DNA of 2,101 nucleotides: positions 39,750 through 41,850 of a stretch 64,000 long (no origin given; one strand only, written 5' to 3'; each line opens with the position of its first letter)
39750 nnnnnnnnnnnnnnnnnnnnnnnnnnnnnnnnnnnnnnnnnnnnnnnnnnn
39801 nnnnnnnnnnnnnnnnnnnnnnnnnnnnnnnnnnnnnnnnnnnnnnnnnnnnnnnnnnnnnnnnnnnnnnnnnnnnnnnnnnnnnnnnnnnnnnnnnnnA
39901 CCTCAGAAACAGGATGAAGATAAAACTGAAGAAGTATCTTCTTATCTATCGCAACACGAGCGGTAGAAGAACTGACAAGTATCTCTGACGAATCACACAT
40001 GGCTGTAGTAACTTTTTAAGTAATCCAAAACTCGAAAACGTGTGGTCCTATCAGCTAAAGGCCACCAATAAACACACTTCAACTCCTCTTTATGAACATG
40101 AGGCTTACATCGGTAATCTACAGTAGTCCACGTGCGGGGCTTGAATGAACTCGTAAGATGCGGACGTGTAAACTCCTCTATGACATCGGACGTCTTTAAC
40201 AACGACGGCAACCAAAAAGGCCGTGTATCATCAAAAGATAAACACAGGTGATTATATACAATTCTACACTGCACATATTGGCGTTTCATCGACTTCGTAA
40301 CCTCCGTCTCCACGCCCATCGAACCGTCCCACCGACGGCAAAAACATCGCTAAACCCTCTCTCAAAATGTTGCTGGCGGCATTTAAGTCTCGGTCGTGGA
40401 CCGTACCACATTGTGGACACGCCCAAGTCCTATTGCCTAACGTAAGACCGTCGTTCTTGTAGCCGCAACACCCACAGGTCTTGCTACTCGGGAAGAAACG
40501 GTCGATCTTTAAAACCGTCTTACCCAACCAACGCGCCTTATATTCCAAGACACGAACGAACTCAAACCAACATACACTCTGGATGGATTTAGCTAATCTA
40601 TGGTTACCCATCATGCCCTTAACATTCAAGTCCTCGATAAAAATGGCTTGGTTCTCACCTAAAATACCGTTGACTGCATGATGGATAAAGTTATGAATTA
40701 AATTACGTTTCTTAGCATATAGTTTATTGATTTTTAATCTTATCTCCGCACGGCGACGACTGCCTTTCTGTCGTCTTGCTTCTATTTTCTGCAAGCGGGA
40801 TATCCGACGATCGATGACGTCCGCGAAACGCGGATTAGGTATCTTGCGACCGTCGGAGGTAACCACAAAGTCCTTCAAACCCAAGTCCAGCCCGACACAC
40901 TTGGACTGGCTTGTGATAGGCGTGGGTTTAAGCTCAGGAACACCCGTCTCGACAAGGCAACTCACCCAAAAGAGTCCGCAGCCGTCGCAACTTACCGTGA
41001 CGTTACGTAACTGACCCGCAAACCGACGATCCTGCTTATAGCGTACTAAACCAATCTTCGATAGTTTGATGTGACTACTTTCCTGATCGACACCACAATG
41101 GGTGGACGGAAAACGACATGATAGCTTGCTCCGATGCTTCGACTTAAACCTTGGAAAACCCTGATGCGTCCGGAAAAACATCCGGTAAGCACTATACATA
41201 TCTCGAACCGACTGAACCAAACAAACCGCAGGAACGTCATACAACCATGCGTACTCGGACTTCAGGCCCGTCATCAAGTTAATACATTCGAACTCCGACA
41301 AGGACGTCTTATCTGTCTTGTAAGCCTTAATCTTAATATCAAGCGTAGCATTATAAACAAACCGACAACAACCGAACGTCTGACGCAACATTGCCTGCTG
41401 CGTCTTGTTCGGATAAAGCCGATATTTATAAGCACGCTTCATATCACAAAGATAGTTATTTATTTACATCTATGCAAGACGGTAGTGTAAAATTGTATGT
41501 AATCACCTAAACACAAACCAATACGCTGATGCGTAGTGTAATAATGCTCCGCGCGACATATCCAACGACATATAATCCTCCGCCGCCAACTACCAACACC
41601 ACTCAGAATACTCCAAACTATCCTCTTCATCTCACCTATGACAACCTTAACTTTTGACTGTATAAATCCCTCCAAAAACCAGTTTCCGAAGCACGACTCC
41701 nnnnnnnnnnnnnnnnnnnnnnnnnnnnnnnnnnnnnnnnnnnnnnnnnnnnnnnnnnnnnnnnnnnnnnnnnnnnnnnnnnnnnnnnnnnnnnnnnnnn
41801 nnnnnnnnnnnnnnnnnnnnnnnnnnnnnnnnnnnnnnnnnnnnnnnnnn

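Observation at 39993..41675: A TnpB-only element with 28-bp terminal inverted repeats and a 6-bp flanking duplication has split a phage gene in frame, just upstream of the late sigma-factor gene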

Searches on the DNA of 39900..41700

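Call 47: search_rna_families(source=window, start=39900, end=41700, threshold=evalue, max_evalue=1)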
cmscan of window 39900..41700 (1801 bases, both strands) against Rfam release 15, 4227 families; matches with E-value up to 1: 0.
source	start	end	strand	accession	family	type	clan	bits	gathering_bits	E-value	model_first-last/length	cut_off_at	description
